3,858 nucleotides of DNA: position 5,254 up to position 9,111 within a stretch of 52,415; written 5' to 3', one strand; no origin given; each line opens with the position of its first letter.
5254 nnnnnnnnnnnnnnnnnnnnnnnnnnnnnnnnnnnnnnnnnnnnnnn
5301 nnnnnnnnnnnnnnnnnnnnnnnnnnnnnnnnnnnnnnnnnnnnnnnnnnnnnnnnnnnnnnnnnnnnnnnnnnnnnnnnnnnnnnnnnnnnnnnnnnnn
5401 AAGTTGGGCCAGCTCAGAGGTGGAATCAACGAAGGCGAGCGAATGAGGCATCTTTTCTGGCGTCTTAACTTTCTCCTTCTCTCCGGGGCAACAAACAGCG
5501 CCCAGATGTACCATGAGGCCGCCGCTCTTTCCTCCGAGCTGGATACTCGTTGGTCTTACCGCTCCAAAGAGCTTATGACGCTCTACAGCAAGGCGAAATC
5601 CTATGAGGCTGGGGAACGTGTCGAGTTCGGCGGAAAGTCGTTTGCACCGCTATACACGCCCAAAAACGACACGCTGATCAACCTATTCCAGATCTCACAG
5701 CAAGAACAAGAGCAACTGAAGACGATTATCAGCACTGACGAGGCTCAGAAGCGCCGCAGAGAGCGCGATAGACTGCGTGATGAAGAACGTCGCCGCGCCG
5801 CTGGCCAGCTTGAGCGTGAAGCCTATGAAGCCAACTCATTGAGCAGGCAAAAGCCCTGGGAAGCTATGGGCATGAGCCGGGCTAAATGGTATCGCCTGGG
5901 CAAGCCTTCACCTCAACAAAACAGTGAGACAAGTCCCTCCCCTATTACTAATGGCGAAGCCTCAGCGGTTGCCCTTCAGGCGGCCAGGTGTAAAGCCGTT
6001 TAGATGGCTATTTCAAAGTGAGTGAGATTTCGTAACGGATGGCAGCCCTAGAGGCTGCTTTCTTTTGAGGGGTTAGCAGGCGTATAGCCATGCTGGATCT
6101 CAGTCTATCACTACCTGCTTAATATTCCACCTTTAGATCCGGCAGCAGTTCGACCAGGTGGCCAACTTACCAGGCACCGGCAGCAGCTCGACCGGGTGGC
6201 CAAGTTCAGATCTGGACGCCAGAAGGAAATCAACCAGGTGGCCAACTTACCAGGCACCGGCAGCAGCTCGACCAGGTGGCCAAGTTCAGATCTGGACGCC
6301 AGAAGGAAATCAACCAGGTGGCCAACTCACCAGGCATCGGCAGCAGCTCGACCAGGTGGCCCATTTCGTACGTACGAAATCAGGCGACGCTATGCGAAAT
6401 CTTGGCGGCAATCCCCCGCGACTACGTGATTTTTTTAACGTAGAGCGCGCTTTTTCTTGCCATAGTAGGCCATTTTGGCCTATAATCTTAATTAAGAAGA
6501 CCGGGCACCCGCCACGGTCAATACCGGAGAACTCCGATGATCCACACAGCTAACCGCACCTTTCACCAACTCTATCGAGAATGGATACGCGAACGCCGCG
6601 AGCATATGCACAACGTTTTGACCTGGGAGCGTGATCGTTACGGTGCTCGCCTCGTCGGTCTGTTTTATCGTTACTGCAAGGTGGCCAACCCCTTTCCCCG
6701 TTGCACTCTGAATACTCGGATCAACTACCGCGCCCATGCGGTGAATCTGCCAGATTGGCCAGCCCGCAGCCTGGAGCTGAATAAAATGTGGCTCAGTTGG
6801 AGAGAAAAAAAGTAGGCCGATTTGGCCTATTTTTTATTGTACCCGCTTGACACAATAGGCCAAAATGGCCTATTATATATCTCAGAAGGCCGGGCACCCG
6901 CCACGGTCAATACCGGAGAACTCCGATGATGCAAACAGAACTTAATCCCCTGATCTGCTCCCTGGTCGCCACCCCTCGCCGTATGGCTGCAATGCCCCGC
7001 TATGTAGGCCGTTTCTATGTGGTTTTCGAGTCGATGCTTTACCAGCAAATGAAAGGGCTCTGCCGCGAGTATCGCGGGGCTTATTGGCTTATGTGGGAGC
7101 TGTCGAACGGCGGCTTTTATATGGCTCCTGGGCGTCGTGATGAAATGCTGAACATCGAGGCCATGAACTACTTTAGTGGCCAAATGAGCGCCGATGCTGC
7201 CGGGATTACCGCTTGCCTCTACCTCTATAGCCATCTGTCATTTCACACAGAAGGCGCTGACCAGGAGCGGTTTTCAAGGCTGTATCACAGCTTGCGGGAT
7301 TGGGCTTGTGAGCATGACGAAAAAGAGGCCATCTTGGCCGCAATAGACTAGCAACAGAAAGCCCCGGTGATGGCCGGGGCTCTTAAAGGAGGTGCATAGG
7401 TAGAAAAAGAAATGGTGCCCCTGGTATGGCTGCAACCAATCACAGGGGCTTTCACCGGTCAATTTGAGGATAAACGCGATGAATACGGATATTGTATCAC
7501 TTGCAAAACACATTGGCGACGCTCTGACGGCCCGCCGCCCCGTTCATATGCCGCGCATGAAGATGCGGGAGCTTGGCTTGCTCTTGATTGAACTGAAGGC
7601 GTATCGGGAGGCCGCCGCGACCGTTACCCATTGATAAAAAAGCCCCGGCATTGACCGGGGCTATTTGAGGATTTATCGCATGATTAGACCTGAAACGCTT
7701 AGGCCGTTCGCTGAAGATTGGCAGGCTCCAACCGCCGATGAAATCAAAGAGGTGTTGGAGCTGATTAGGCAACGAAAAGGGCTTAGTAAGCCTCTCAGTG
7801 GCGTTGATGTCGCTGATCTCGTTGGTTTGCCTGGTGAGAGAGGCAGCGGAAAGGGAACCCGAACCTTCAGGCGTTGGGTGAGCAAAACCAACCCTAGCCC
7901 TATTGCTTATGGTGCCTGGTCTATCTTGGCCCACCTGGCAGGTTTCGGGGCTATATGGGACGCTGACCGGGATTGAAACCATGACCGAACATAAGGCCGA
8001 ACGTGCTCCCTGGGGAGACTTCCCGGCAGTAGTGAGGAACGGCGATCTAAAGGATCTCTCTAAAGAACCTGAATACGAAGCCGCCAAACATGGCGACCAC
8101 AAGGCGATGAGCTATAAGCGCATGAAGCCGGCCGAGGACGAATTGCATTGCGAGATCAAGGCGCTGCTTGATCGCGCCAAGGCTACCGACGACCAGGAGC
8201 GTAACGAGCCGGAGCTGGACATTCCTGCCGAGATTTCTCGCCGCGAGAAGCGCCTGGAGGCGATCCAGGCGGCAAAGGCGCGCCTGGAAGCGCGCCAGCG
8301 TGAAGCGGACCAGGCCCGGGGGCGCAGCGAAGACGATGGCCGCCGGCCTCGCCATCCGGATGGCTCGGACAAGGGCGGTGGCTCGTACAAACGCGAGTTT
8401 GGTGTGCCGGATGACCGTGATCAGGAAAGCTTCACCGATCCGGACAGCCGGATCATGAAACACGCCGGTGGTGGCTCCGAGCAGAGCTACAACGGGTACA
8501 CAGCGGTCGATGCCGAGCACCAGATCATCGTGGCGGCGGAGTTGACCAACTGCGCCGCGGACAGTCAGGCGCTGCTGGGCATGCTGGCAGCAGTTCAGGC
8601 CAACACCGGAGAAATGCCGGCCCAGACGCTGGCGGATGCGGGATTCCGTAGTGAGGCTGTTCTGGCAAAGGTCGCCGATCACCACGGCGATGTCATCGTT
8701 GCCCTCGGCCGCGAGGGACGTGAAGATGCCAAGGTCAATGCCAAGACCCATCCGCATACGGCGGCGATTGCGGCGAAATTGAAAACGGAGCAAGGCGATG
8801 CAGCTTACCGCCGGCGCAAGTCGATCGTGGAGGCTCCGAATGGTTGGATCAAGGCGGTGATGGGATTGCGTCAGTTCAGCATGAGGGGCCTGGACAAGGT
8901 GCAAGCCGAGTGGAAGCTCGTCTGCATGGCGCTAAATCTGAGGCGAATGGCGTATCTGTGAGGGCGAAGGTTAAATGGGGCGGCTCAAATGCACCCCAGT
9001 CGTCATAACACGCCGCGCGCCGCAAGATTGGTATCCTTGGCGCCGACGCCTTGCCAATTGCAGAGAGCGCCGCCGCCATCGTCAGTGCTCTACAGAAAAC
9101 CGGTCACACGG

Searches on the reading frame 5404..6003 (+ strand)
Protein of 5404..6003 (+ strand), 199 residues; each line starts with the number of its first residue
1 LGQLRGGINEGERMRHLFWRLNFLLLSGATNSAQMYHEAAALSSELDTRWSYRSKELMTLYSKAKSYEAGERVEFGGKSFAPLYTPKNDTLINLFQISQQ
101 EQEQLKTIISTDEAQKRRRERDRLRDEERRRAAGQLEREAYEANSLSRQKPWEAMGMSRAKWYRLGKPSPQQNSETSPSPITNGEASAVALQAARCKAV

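Call 24: search_protein_families(library=ncbifam, proteins=[window:5404-6003:+], max_evalue=0.001)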
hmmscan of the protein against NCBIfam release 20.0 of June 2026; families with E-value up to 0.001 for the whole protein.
window:5404-6003:+ (199 aa): 0 families

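Call 43: search_protein_families(library=pfam, proteins=[window:5404-6003:+], max_evalue=0.01)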
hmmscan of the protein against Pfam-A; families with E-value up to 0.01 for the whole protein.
window:5404-6003:+ (199 aa): 0 families

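Call 60: search_dna_similar(query=window:5404-6003:+, collection=plasmids, mode=protein, rows=spread, max_rows=25)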
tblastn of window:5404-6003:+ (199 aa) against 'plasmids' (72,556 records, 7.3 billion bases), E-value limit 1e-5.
Records with a match: 1058; places in all: 1179; records where one place covers at least 80% of the query: 926.
Best place of each record, by identity: >=99% 768; 95-99% 54; 90-95% 4; 80-90% 3; 60-80% 210; <60% 19.
By first word of the organism name: Klebsiella 601; Xanthomonas 77; Escherichia 66; Pseudomonas 63; Citrobacter 58; Aeromonas 49; Enterobacter 37; Serratia 25; Proteus 14; Raoultella 11; and 24 more.
By predicted mobility (MOB-suite, as given by PLSDB): conjugative 452; mobilizable 402; non-mobilizable 204.
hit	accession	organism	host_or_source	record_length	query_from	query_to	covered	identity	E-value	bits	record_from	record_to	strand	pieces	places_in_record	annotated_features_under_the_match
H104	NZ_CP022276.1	Citrobacter freundii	Sediment around river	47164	1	199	100%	99.5%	3e-96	374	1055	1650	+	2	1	none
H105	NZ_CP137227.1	Proteus mirabilis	Homo sapiens,sputum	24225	1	199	100%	99.5%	9e-117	371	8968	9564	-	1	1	none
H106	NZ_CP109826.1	Serratia marcescens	culture,blood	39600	1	199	100%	99.5%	9e-117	371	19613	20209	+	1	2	none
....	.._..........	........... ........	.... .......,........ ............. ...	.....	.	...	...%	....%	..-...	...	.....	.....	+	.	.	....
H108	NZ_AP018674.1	Klebsiella pneumoniae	-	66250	1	199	100%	99.5%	9e-117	371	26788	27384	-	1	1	none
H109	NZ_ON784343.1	Serratia marcescens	-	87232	1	199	100%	99.5%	9e-117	371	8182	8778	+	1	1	none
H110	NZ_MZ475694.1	Klebsiella pneumoniae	-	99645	1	199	100%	99.5%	9e-117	371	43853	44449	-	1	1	none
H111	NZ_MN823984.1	Serratia marcescens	-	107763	1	199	100%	99.5%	9e-117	371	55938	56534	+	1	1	none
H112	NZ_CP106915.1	Klebsiella pneumoniae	Homo sapiens,blood,blood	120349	1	199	100%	99.5%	9e-117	371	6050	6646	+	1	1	none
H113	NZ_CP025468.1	Klebsiella pneumoniae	Homo sapiens,mixed culture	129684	1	199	100%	99.5%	9e-117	371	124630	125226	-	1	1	none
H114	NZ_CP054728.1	Klebsiella pneumoniae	Homo sapiens,sputum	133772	1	199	100%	99.5%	9e-117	371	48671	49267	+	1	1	none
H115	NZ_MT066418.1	Klebsiella pneumoniae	-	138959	1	199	100%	99.5%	9e-117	371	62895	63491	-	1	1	none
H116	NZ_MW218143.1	Klebsiella pneumoniae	-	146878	1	199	100%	99.5%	9e-117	371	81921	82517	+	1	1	none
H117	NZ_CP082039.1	Klebsiella pneumoniae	Homo sapiens,blood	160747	1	199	100%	99.5%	9e-117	371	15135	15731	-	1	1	none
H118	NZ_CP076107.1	Klebsiella pneumoniae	patient,cell culture,sputum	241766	1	199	100%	99.5%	9e-117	371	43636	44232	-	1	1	none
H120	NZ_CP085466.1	Aeromonas veronii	Homo sapiens,bile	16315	1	199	100%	99.0%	2e-115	367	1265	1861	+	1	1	hypothetical protein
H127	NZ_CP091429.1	Escherichia coli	hospital wastewater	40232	1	141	71%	66.7%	2e-52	187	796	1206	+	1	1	replication protein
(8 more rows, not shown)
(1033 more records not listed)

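Call 61: get_annotated_region(hit=H120, flank=2500)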
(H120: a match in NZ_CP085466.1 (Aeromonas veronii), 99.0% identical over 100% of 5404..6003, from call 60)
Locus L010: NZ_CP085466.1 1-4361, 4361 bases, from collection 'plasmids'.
description: Aeromonas veronii strain 71506 plasmid p71506-1, complete sequence
organism: Aeromonas veronii (NCBI taxid 654)
taxonomy: Bacteria; Pseudomonadota; Gammaproteobacteria; Aeromonadales; Aeromonadaceae; Aeromonas; Aeromonas veronii
host: -; source: Homo sapiens,bile; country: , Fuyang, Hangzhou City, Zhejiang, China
typing (MOB-suite, as given by PLSDB): non-mobilizable; replicon IncU
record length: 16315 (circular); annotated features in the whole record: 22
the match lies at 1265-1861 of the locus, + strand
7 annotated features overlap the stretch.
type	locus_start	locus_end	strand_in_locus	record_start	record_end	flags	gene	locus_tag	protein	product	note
CDS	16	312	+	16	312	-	-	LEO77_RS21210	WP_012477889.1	HigA family addiction module antitoxin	-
CDS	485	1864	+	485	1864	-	-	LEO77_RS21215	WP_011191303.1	hypothetical protein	-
CDS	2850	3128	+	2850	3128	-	-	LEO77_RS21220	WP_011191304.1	hypothetical protein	-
CDS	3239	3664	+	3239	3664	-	-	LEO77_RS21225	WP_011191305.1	antirestriction protein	-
CDS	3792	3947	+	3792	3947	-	-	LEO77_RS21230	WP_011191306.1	hypothetical protein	-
CDS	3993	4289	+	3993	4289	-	-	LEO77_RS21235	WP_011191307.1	hypothetical protein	-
CDS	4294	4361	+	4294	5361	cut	-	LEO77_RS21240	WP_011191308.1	phosphoribosyltransferase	-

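Call 62: get_annotated_region(hit=H127, flank=1500)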
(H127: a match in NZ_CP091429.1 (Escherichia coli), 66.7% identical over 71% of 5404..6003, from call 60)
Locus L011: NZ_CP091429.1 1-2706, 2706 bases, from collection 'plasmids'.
description: Escherichia coli strain 1000C-3 plasmid pMHW-1, complete sequence
organism: Escherichia coli (NCBI taxid 562)
taxonomy: Bacteria; Pseudomonadota; Gammaproteobacteria; Enterobacterales; Enterobacteriaceae; Escherichia; Escherichia coli
host: -; source: hospital wastewater; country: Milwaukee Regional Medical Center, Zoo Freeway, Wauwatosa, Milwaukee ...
typing (MOB-suite, as given by PLSDB): mobilizable; replicon IncP; relaxase MOBP
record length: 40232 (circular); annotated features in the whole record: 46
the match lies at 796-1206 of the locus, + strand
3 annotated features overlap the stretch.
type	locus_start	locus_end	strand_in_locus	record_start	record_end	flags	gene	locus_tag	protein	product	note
CDS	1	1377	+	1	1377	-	-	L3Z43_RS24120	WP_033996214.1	replication protein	-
CDS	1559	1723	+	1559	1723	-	-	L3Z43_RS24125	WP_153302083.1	hypothetical protein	-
CDS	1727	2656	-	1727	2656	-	-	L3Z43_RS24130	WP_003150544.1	recombinase family protein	GO:0006310 - DNA recombination [Evidence IEA]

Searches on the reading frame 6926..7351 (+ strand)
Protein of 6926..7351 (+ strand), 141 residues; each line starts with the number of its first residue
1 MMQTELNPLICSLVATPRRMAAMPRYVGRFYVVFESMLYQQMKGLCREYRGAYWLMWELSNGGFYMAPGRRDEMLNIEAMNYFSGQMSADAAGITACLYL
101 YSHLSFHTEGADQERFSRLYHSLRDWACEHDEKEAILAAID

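Call 24: search_protein_families(library=ncbifam, proteins=[window:6926-7351:+], max_evalue=0.001)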
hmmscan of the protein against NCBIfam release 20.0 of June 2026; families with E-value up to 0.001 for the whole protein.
window:6926-7351:+ (141 aa): 0 families

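Call 43: search_protein_families(library=pfam, proteins=[window:6926-7351:+], max_evalue=0.01)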
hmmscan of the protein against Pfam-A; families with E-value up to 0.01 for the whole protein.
window:6926-7351:+ (141 aa): 1 family
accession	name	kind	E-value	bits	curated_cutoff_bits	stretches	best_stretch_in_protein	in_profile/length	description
PF03230.18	Antirestrict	-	9.5e-27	93.5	25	1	48-141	2-92/92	Antirestriction protein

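Call 72: search_protein_families(library=padloc, proteins=[window:6926-7351:+], max_evalue=0.01)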
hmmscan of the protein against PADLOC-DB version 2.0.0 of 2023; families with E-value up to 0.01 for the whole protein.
window:6926-7351:+ (141 aa): 0 families

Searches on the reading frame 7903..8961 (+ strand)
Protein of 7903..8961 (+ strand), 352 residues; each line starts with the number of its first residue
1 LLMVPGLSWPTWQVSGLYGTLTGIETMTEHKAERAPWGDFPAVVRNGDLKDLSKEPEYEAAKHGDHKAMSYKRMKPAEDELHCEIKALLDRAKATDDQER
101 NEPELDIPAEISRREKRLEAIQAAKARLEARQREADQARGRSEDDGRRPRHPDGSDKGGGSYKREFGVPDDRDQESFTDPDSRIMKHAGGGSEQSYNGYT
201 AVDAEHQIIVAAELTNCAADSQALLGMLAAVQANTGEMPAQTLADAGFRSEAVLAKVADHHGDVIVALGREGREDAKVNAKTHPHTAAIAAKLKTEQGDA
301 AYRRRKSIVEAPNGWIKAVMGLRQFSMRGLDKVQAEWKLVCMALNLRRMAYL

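Call 24: search_protein_families(library=ncbifam, proteins=[window:7903-8961:+], max_evalue=0.001)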
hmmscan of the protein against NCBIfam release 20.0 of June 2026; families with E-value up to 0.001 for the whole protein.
window:7903-8961:+ (352 aa): 5 families
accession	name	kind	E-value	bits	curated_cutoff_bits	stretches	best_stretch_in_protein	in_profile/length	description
NF033551.1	transpos_IS1182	equivalog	1.1e-60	205.9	270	2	61-272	148-345/488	IS1182 family transposase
NF033581.1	transpos_IS5_4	equivalog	1.4e-11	44.3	140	1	161-346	137-284/285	IS5 family transposase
NF033593.1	transpos_ISNCY_1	equivalog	3.1e-10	39.3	325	1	176-350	280-443/444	ISNCY family transposase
NF033579.1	transpos_IS5_2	equivalog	2.5e-09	37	140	1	200-347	144-288/289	IS5 family transposase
NF033578.1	transpos_IS5_1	equivalog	2.7e-06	26.8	275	1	205-349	293-416/419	IS5 family transposase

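Call 43: search_protein_families(library=pfam, proteins=[window:7903-8961:+], max_evalue=0.01)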
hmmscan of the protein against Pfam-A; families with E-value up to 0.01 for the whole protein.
window:7903-8961:+ (352 aa): 2 families
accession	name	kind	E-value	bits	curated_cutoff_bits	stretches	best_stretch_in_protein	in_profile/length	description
PF01609.27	DDE_Tnp_1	-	1.4e-17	64.6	23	1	186-346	26-200/200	Transposase DDE domain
PF13751.12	DDE_Tnp_1_6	-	4.3e-15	56.5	25.1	1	277-349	52-124/125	Transposase DDE domain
